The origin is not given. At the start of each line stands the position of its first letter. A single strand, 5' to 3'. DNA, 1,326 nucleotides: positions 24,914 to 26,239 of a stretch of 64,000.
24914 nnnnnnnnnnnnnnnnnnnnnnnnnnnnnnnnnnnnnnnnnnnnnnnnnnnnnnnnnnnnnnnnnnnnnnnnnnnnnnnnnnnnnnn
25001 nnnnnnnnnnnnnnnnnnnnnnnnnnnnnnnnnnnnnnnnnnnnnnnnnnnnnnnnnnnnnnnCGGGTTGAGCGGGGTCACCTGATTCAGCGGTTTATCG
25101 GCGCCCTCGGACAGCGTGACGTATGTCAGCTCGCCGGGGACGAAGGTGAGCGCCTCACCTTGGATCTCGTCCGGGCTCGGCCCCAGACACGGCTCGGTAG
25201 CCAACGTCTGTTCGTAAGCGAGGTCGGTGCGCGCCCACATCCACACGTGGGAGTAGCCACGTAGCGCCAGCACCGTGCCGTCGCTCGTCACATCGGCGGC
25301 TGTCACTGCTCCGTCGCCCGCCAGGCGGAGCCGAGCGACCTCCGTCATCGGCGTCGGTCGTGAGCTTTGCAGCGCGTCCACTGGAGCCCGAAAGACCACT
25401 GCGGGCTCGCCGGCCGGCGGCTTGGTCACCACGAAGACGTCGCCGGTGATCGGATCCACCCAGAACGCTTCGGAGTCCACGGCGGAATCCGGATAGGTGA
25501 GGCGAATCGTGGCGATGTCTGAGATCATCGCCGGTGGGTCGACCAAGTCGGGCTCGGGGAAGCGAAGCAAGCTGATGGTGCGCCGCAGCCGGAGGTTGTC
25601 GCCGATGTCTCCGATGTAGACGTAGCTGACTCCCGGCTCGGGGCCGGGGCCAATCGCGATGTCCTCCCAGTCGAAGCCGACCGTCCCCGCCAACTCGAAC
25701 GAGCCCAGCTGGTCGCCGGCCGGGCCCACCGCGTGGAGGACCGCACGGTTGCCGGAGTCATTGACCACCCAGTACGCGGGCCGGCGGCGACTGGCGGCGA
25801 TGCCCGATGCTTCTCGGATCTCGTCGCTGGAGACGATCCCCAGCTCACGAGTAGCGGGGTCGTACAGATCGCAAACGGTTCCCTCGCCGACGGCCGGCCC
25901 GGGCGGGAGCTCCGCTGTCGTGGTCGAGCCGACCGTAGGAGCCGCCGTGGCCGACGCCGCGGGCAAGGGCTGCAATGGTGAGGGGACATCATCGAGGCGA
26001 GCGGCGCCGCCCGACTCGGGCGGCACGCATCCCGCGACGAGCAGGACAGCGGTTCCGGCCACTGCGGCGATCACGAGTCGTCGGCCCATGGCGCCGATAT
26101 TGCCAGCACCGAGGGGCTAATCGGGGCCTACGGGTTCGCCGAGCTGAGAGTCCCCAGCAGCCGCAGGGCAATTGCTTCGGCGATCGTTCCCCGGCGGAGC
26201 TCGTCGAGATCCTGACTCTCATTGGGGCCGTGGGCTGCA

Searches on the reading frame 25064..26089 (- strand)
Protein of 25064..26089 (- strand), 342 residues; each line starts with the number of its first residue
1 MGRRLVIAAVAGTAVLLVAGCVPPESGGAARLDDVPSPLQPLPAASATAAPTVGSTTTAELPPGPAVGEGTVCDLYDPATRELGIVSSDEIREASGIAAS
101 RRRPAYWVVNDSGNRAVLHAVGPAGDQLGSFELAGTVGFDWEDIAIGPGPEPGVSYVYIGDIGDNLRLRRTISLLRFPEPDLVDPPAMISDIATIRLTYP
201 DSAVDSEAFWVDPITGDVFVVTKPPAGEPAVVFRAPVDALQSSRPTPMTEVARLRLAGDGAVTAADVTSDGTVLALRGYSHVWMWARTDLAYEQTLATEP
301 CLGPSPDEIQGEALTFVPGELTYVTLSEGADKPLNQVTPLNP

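Call 4: search_protein_families(library=pfam, proteins=[window:25064-26089:-], max_evalue=1)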
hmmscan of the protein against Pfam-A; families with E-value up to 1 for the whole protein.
window:25064-26089:- (342 aa): 0 families
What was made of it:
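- On Phytase-like (PF13449): A and B give none (call 4).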

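Call 5: search_protein_families(library=ncbifam, proteins=[window:25064-26089:-], max_evalue=1)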
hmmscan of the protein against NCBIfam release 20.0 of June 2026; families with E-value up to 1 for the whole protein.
window:25064-26089:- (342 aa): 0 families

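Call 8: search_solved_structures(query=window:25064-26089:-, max_evalue=10)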
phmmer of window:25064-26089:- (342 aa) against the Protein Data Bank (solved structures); distinct sequences matched with E-value up to 10: 0.

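Call 9: find_homologous_proteins(query=window:25064-26089:-)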
Query window:25064-26089:- (342 aa): 1350 proteins with E <= 0.001 among 8000 candidates; the best 120 are listed.
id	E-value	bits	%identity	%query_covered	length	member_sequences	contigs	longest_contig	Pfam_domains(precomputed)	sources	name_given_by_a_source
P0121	1.2e-220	750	100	100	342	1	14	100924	-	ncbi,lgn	-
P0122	1.4e-123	431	62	94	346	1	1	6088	-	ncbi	-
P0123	7.1e-120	419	59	97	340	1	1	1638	-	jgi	-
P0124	1.4e-116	408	60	98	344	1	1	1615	-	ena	-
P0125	2.4e-116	407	57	94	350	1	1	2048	-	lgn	-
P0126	7.4e-116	405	59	98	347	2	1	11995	-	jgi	jgi:hypothetical protein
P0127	1.4e-115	404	59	94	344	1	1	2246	-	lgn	-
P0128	2.1e-115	404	67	82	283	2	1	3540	-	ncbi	-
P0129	2.4e-115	404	60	91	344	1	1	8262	-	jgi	jgi:hypothetical protein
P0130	1.6e-114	401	58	93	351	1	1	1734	-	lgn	-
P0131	2.1e-114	401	64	83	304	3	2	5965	-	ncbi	-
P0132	5.7e-114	399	56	99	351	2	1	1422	-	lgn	-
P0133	8.8e-114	399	61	93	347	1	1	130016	-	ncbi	-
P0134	4.1e-112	393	57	97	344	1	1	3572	-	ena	-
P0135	5.8e-112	393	56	99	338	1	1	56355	-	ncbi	-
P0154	4.5e-71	258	43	88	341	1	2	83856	-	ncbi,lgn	-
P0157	1.0e-69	254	48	78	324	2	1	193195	-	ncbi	-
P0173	6.7e-63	231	42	98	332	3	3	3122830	-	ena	-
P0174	2.3e-62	229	40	99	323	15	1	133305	-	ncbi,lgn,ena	-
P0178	4.0e-61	225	43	79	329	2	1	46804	-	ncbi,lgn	-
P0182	2.2e-60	223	44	83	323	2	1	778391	-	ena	-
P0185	1.7e-59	220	37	58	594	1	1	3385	-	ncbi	-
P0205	6.6e-52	195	44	78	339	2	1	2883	-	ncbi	-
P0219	1.4e-49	187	42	74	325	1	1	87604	-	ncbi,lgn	-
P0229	1.2e-47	181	41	73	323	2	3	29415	-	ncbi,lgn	-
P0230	1.6e-47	181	41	74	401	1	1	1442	PF00801.27,PF18911.7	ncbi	-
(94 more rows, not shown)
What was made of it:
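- One JGI member is named 'adhesin HecA-like' (call 9).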

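Call 26: search_solved_structures(query=A2, max_evalue=10, show_alignments=2)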
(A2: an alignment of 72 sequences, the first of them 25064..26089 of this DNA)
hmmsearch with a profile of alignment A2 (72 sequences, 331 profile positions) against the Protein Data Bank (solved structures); distinct sequences matched with E-value up to 10: 2.
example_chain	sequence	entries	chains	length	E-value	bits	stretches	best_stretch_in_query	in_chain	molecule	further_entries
6e5f_A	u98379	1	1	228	0.63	12.1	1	3-55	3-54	Lipid binding protein LpqN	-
6e5d_A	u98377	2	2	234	0.65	12.1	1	3-55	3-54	Lipid binding protein LpqN | Probable conserved lipoprotein LpqN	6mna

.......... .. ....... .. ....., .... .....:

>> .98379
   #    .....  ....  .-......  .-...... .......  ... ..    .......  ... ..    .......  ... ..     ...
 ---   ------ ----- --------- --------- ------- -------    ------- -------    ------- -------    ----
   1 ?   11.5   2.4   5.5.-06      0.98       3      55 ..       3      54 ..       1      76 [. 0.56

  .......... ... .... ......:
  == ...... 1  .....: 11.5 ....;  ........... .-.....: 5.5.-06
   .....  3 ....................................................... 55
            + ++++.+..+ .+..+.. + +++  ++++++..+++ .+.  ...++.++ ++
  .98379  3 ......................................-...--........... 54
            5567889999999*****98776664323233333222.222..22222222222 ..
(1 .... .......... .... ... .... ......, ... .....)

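Call 32: search_protein_representatives(alignment_id=A2)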
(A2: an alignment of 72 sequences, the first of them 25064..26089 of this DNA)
Query: 72 sequences, 331 profile positions. Proteins with E-value up to 0.001 (for the whole library): 15072; up to 1e-10: 12096; up to 1e-30: 6172. The best 150 are listed.
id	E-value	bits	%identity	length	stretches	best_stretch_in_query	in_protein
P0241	2.0e-164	562.7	-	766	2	47-326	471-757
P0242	7.8e-164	560.8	-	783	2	50-325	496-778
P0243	2.5e-153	526.3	-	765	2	41-325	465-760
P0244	7.3e-153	524.7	-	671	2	8-328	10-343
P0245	9.4e-147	504.7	-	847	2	54-327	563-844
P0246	1.8e-144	497.1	-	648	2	66-328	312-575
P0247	9.1e-144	494.8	-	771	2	49-326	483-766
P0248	4.3e-142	489.3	-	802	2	46-327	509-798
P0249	9.5e-138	475.1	-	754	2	54-326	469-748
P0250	6.5e-134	462.5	-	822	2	66-328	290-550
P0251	3.3e-132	456.9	-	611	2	66-328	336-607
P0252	1.4e-130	451.5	-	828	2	70-329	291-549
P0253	4.8e-130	449.7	-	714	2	42-328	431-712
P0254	6.2e-130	449.4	-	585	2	58-325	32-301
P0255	1.4e-127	441.6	-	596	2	59-329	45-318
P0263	9.0e-113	393.0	-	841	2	64-329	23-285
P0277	4.8e-105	367.6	-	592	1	27-326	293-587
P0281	4.0e-102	358.0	-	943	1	41-328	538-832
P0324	8.4e-95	333.9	-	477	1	56-327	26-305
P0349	3.0e-93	328.8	-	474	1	61-329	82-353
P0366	1.4e-92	326.6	-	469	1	55-329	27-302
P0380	1.2e-91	323.5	-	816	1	58-329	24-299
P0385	6.6e-91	321.1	-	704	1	61-329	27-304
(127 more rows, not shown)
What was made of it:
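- The family holds 15,072 clusters at E<=1e-3 and 6,172 at E<=1e-30 (call 32). The dominant architecture is the stand-alone domain, about 320-350 aa, in many thousands of clusters (calls 9, 32).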

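Call 33: predict_structure(alignment_id=A2)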
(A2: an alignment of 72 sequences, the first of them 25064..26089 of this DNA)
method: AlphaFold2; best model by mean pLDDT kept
length: 342 residues; sequences in the alignment: 72
mean_pLDDT: 89.4   pTM: 0.82
mean pLDDT of the five models: 89.4, 89.3, 88.8, 88.2, 87.8
residues with pLDDT >= 90: 258; 70-90: 32; 50-70: 38; < 50: 14
segments of 3 or more residues with pLDDT < 50: 24-35
pLDDT, mean of each block of 10 residues (from residue 1): 64 64 46 52 68 69 95 97 96 96 97 89 97 92 97 97 87 97 96 97 97 98 94 97 95 92 97 97 98 98 94 96 96 97 78
secondary structure, 60 per line:
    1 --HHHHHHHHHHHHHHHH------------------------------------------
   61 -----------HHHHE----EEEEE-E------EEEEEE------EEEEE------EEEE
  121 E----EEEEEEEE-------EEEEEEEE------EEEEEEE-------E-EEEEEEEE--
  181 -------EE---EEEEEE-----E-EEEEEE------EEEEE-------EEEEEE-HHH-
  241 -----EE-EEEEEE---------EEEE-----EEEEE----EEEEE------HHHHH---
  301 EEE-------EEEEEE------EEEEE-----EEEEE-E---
elements in order: H3-18 H72-75 E81-85 E94-99 E106-110 E117-121 E126-133 E141-148 E155-161 E171-178 E193-198 E206-211 E218-222 E230-235 E249-254 E264-267 E273-277 E282-286 H293-297 E301-303 E311-316 E323-327 E333-337
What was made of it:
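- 25880..26026 (-): Protein B flexible tether rich in Pro, Ser, Thr and Ala, aa 22-70. AlphaFold gives pLDDT 46-69 and no secondary structure for residues 20-70 (call 33).
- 25061..25879 (-): Protein B five-bladed beta-propeller, aa 71-342, plus the stop codon. AlphaFold pLDDT 89.4, pTM 0.82, with 20 strands (call 33).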

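Call 34: search_protein_families(library=pfam, proteins=[P0281, P0380, P0263, P0385, P0324, P0366, P0349, P0250, P0252, P0277], max_evalue=0.01)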
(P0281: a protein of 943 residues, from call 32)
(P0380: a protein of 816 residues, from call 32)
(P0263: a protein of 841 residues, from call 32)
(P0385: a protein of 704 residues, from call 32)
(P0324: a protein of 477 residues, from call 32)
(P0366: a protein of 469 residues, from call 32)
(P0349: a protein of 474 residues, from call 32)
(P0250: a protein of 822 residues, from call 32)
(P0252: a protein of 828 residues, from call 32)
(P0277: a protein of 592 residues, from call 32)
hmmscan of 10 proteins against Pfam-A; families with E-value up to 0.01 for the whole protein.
P0281 (943 aa): 1 family
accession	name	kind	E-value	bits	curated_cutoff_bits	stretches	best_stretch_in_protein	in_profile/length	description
PF00149.33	Metallophos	-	2.4e-11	44.9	21.5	1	74-266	3-191/191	Calcineurin-like phosphoesterase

P0380 (816 aa): 3 families
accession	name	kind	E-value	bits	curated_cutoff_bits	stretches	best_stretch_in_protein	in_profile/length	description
PF00149.33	Metallophos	-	8.8e-10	39.8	21.5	1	478-690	2-191/191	Calcineurin-like phosphoesterase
PF12850.12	Metallophos_2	-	0.00058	20.3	27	1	674-724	100-152/154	Calcineurin-like phosphoesterase superfamily domain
PF00404.24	Dockerin_1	-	0.0096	16.5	22.9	0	756-806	1-52/57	Dockerin type I domain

P0263 (841 aa): 3 families
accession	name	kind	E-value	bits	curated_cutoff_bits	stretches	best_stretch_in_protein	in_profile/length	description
PF05345.18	He_PIG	-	1.5e-05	25.8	24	1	613-663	38-89/96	Putative Ig domain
PF18957.6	RibLong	-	2.2e-05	25.6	27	0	708-748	36-77/93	Long Rib domain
PF17963.7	Big_9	-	0.0035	18.6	23.6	0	673-762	1-87/89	Bacterial Ig domain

P0385 (704 aa): 4 families
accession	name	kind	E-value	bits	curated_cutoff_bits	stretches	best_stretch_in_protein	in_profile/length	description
PF00149.33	Metallophos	-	1.8e-17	64.8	21.5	1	410-573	15-191/191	Calcineurin-like phosphoesterase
PF16656.11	Pur_ac_phosph_N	-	1.1e-10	42.4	30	1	314-389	8-93/93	Purple acid Phosphatase, N-terminal domain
PF25077.1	DUF7800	-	4.5e-06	27.2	27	1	307-382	3-77/89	Domain of unknown function (DUF7800)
PF00041.27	fn3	-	5.6e-05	23.7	25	1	315-385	9-81/84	Fibronectin type III domain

P0324 (477 aa): 0 families

P0366 (469 aa): 2 families
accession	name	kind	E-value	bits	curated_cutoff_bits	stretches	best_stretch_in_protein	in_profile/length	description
PF19190.6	BACON_2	-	8.5e-06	26.1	25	1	331-380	23-73/94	Viral BACON domain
PF13004.13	BACON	-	0.0039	17.6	25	1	342-375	2-33/61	Putative binding domain, N-terminal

P0349 (474 aa): 4 families
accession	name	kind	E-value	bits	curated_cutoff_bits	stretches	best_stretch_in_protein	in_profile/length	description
PF17210.9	SdrD_B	-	9.9e-14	51.9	29.7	1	359-465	2-105/112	SdrD B-like domain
PF13620.12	CarboxypepD_reg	-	1.5e-05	25.7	32.3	1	380-423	13-52/82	Carboxypeptidase regulatory-like domain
PF17802.7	SpaA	-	0.0024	18.4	23.1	1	395-426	31-59/91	Prealbumin-like fold domain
PF13449.12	Phytase-like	-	0.0028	18.1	27.6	0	226-312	11-97/284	Esterase-like activity of phytase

P0250 (822 aa): 2 families
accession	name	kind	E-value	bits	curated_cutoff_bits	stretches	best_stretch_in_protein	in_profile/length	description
PF18957.6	RibLong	-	1.3e-10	42.3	27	1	666-731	11-77/93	Long Rib domain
PF05345.18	He_PIG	-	1.3e-08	35.6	24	1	659-746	3-95/96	Putative Ig domain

P0252 (828 aa): 6 families
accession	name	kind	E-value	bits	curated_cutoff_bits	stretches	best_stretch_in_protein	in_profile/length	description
PF05345.18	He_PIG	-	3.1e-16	60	24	2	672-754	8-95/96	Putative Ig domain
PF18957.6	RibLong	-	9.6e-11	42.8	27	1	674-743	10-81/93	Long Rib domain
PF24908.1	Ig_SIBA-E_2nd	-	4.4e-08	33.7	27.8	1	676-747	9-81/117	Integrin beta-like protein A-E, second Ig-like domain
PF17963.7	Big_9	-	0.00014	23.1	23.6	1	667-752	4-88/89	Bacterial Ig domain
PF19077.6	Big_13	-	0.0026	18.7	27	1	684-754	30-100/102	Bacterial Ig-like domain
PF17892.7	Cadherin_5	-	0.0039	17.4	26.5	0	689-754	33-97/98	Cadherin-like domain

P0277 (592 aa): 2 families
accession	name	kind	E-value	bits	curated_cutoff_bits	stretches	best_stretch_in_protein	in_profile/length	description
PF13517.12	FG-GAP_3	-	1.6e-21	77.1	26.9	5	121-179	1-60/61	FG-GAP-like repeat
PF01839.29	FG-GAP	-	7.9e-08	32.5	22.1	1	262-294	7-32/37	FG-GAP repeat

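Call 36: fold_search(model_id=the predicted structure, library=pdb)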
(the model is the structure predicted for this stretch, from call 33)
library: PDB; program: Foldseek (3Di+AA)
matches with E <= 10: 1481; with E <= 0.001: 806
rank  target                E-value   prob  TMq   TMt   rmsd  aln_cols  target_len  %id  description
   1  3qqz                  2.0e-08  1.00  0.49  0.67   6.3       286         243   12  Crystal structure of the C-terminal domain of the yjiK protein from Escherichia coli CFT073 (released 2011-03-09)
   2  6m8s_G                6.5e-08  1.00  0.40  0.41  10.4       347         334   11  Crystal structure of the KCTD12 H1 domain in complex with Gbeta1gamma2 subunits (released 2019-02-27)
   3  7rmg_B                1.0e-07  1.00  0.40  0.42   8.2       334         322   10  Substance P bound to active human neurokinin 1 receptor in complex with miniGs/q70 (released 2021-11-03)
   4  9n73_LU               1.2e-07  1.00  0.39  0.31  10.4       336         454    8  SSU processome maturation and disassembly, State G (released 2025-10-29)
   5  2h6k_A                1.3e-07  1.00  0.39  0.43   8.8       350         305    8  Histone H3 recognition and presentation by the WDR5 module of the MLL1 complex (released 2006-07-04)
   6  9uk4_A                1.3e-07  1.00  0.38  0.42   8.6       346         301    8  Crystal structure of WDR5 in complex with peptide Ac-ARA-NH2 (released 2025-10-08)
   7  5yzv_B                1.5e-07  1.00  0.41  0.47   6.6       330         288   15  Biophysical and structural characterization of the thermostable WD40 domain of a prokaryotic protein, Thermomonospora  (released 2018-10-03)
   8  2h68_A                1.7e-07  1.00  0.38  0.42   8.9       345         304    8  Histone H3 recognition and presentation by the WDR5 module of the MLL1 complex (released 2006-07-04)
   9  5yzv_A                1.7e-07  1.00  0.39  0.45   8.3       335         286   14  Biophysical and structural characterization of the thermostable WD40 domain of a prokaryotic protein, Thermomonospora  (released 2018-10-03)
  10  6ujh_A                1.7e-07  1.00  0.38  0.41   9.3       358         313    8  Discovery of fragment-inspired heterocyclic benzenesulfonamides as inhibitors of the WDR5-MYC interaction (released 2020-04-15)
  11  7f1r_B                1.9e-07  1.00  0.41  0.43  10.4       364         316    8  Cryo-EM structure of the chemokine receptor CCR5 in complex with RANTES and Gi (released 2021-07-14)
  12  8wc8_B                2.0e-07  1.00  0.39  0.41  12.0       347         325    8  Cryo-EM structure of the ZH8651-bound hTAAR1-Gs complex (released 2023-12-27)
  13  2g99_A                2.4e-07  1.00  0.39  0.42   8.0       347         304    7  Structural basis for the specific recognition of methylated histone H3 lysine 4 by the WD-40 protein WDR5 (released 2006-09-06)
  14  8g3e_A                2.4e-07  1.00  0.38  0.41   9.1       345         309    7  Crystal structure of human WDR5 in complex with (1M)-N-[(3,5-difluoro[1,1'-biphenyl]-4-yl)methyl]-6-methyl-4-oxo-1-(py (released 2023-06-28)
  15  8pv2_CC               2.4e-07  1.00  0.39  0.29  21.2       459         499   11  Chaetomium thermophilum pre-60S State 10 - pre-5S rotation with Ytm1-Erb1 (released 2023-11-15)
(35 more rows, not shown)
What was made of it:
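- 25061..25879 (-): The top Foldseek hit is 3qqz YjiK, E=2e-8, target-normalised TM-score 0.67 (call 36).
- On SdiA-regulated / YjiK (PF06977): The query includes about 70 disordered residues (call 36).
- Every other listed hit is a WD40-type or other generic propeller protein at a TM-score of about 0.4 or lower (call 36).
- Tried and rejected: The stand-alone B model resolved this (call 36).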

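Call 42: find_encoding_contigs(protein=P0173, flank=6000, max_places=2)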
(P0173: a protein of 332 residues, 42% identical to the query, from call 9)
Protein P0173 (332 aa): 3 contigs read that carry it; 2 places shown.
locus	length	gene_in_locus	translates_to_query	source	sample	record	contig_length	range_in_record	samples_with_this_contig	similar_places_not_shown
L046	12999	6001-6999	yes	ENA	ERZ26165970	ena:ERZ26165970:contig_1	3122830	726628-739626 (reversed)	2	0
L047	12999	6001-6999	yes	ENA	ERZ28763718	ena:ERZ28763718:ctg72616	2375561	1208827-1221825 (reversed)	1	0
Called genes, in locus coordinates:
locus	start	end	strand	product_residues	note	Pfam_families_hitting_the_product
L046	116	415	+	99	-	PF06155:GBBH-like_N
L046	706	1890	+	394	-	PF07690:MFS_1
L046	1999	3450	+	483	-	PF00479:G6PD_N, PF02781:G6PD_C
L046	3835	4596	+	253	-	PF01738:DLH, PF12146:Hydrolase_4 (faint)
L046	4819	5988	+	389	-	PF01546:Peptidase_M20, PF07687:M20_dimer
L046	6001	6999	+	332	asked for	-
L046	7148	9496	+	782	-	PF02190:LON_substr_bdg, PF00004:AAA, PF07728:AAA_5, PF22667:Lon_lid, PF05362:Lon_C, PF13541:ChlI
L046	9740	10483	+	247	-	-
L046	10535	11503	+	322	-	PF00512:HisKA, PF02518:HATPase_c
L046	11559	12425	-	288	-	PF00941:FAD_binding_5, PF03450:CO_deh_flav_C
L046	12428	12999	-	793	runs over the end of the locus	PF01315:Ald_Xan_dh_C, PF02738:MoCoBD_1, PF20256:MoCoBD_2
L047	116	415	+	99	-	PF06155:GBBH-like_N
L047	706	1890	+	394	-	PF07690:MFS_1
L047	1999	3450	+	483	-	PF00479:G6PD_N, PF02781:G6PD_C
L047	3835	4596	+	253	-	PF01738:DLH, PF12146:Hydrolase_4 (faint)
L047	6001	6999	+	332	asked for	-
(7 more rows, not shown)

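Call 43: find_encoding_contigs(protein=P0182, flank=6000, max_places=2)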
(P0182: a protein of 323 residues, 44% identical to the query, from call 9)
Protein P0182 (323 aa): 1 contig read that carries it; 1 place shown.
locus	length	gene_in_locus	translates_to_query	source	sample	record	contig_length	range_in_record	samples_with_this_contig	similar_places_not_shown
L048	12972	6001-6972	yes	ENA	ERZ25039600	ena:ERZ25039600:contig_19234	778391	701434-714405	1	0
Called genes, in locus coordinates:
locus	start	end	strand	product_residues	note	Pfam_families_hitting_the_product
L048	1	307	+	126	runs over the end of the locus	PF00034:Cytochrom_C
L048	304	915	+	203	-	PF02630:SCO1-SenC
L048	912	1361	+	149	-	PF04314:LpqE-like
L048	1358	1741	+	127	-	-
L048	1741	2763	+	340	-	-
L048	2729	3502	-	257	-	-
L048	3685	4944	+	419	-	PF01546:Peptidase_M20, PF07687:M20_dimer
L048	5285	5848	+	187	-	-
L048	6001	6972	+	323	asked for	-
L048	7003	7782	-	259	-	PF20703:nSTAND1 (weak), PF02463:SMC_N, PF13191:AAA_16 (faint), PF00005:ABC_tran, PF09818:ABC_ATPase (faint), PF13401:AAA_22 (faint), PF13304:AAA_21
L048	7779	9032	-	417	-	PF00528:BPD_transp_1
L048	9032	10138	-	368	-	PF00528:BPD_transp_1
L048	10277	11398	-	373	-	PF00497:SBP_bac_3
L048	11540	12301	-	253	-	PF00588:SpoU_methylase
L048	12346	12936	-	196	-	PF01323:DSBA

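Call 44: find_encoding_contigs(protein=P0157, flank=6000, max_places=2)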
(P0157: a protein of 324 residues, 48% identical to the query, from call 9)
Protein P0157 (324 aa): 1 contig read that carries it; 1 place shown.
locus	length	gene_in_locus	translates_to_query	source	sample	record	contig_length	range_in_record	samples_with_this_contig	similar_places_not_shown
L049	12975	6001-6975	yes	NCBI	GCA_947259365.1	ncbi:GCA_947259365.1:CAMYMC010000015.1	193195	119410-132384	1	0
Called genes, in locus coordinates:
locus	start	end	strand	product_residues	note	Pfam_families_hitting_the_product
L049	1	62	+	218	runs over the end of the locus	PF04542:Sigma70_r2, PF08281:Sigma70_r4_2, PF04545:Sigma70_r4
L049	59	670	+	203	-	PF10099:RskA_C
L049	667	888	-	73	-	-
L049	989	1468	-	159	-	PF04893:Yip1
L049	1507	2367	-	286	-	PF00561:Abhydrolase_1, PF12697:Abhydrolase_6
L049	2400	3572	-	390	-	PF07690:MFS_1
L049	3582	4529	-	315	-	-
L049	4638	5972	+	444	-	PF01546:Peptidase_M20, PF07687:M20_dimer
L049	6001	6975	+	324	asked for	-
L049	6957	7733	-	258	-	PF00588:SpoU_methylase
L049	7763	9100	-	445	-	PF00512:HisKA, PF02518:HATPase_c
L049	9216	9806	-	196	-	PF01323:DSBA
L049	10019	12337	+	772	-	PF02190:LON_substr_bdg, PF00004:AAA, PF07728:AAA_5, PF22667:Lon_lid, PF05362:Lon_C, PF13541:ChlI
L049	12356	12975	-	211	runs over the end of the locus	-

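Call 58: search_protein_families(library=pfam, alignment_id=A4, max_evalue=0.001)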
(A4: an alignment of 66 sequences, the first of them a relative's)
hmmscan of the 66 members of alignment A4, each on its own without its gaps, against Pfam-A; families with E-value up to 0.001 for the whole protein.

A. member 1, P0185 (594 aa): 0 families

B. families by the number of members that match (of 66 scanned): 28 families (the first 25 are shown)
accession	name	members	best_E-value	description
PF18911.6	PKD_4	11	1.6e-26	PKD domain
PF00801.26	PKD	11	9.1e-20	PKD domain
PF00149.33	Metallophos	3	1.8e-17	Calcineurin-like phosphoesterase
PF05345.18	He_PIG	3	3.1e-16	Putative Ig domain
PF18957.6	RibLong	3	9.6e-11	Long Rib domain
PF22352.2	K319L-like_PKD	3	1.2e-07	K319L-like, PKD domain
PF24517.2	CBM96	2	4.9e-60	Carbohydrate-binding module family 96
PF01975.23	SurE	1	1.2e-40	Survival protein SurE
PF13517.12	FG-GAP_3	1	1.6e-21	FG-GAP-like repeat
PF13472.12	Lipase_GDSL_2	1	6.7e-18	GDSL-like Lipase/Acylhydrolase family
PF03160.20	Calx-beta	1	3.2e-17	Calx-beta domain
PF17210.9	SdrD_B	1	9.9e-14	SdrD B-like domain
PF00657.28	Lipase_GDSL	1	7.7e-12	GDSL-like Lipase/Acylhydrolase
PF16656.11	Pur_ac_phosph_N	1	1.1e-10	Purple acid Phosphatase, N-terminal domain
PF18998.6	Flg_new_2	1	3.6e-08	Divergent InlB B-repeat domain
PF06977.17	SdiA-regulated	1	0.00048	SdiA-regulated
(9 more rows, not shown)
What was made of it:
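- The other fusions are surface modules: PKD, Ig-like, CBM96 and dockerin (calls 34, 58). Most fusions are to surface or adhesion modules: PKD in 11 of 66, He_PIG/RibLong, SdrD_B, BACON, CBM96, dockerin and FG-GAP (calls 34, 58). Two family members are fused to CBM96 (call 58).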
